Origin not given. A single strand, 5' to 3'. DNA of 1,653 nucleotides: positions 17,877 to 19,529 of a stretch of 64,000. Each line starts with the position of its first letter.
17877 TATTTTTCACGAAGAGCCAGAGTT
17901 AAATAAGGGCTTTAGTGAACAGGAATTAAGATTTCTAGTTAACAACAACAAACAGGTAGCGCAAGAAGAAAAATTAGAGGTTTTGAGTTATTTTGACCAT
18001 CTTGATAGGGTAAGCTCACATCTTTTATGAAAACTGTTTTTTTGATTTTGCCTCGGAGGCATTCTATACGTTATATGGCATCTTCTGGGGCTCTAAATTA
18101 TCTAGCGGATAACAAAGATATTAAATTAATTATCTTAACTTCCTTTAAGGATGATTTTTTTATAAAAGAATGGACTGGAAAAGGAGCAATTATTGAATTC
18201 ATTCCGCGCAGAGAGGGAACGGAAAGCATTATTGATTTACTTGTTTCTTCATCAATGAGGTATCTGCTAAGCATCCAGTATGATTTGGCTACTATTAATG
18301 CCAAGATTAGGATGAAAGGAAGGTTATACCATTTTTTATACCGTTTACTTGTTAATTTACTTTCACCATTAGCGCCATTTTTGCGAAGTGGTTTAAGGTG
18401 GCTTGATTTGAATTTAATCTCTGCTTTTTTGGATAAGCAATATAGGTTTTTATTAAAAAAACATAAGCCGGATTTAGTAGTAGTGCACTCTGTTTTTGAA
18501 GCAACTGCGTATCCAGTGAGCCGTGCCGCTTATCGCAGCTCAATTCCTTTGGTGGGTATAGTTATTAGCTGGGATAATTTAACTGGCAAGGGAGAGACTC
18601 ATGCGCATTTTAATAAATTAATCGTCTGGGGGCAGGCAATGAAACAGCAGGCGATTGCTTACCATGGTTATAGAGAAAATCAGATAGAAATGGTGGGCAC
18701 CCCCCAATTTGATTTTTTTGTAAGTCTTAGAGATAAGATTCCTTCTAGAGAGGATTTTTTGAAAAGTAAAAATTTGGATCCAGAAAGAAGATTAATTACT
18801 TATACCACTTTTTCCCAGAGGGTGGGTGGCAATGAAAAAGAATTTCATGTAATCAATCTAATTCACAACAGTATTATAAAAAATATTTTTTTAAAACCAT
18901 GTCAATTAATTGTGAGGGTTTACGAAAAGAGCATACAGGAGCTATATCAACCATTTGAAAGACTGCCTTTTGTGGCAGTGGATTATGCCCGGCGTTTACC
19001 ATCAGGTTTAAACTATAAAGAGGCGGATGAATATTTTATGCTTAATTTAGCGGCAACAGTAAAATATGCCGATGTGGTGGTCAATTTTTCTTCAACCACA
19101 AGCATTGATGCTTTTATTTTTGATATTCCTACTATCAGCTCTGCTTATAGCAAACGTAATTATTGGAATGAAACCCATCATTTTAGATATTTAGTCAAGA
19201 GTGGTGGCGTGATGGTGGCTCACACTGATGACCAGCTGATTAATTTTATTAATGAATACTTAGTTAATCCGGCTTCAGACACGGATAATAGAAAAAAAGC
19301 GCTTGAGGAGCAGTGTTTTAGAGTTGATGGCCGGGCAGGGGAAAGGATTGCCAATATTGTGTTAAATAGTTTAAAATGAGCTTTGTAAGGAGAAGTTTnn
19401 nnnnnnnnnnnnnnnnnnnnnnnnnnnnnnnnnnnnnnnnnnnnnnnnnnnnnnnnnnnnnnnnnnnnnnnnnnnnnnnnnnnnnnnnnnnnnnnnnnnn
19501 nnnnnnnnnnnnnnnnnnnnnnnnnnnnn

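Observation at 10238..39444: Each of three GT-C/Wzy_C-like membrane enzymes is paired or fused with a lectin-like beta-sandwich module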

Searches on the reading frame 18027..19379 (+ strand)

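Call 10: search_protein_families(library=pfam, proteins=[window:18027-19379:+], max_evalue=0.001)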
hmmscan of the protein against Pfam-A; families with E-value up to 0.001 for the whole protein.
window:18027-19379:+ (450 aa): 0 families

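Call 58: search_protein_families(library=pfam, proteins=[window:18027-19379:+], max_evalue=0.01)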
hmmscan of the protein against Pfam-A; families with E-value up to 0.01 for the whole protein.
window:18027-19379:+ (450 aa): 3 families
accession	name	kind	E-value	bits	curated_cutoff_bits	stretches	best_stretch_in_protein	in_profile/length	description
PF06925.17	MGDG_synth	-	0.0013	19.3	25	1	101-226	43-168/169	Monogalactosyldiacylglycerol (MGDG) synthase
PF04464.20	Glyphos_transf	-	0.002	17.6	22.1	0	349-446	269-366/367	CDP-Glycerol:Poly(glycerophosphate) glycerophosphotransferase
PF13439.12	Glyco_transf_4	-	0.0021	18.5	28.5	1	130-223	55-162/170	Glycosyltransferase Family 4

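Call 79: search_protein_families(library=ncbifam, proteins=[window:18027-19379:+], max_evalue=0.001)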
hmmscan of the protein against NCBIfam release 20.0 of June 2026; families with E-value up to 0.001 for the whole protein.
window:18027-19379:+ (450 aa): 3 families
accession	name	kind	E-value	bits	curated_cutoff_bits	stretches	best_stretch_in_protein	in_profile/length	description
NF046086.1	BFO_1060_trans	domain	1e-25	90.7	200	2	138-272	38-180/365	BFO_1060 family glycosyltransferase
TIGR04396.2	surf_polysacc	subfamily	1.7e-09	37.4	125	0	138-242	36-148/427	surface carbohydrate biosynthesis protein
NF010135.0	PRK13609.1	equivalog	0.00085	18.3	500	0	130-256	87-204/388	diglucosyl diacylglycerol synthase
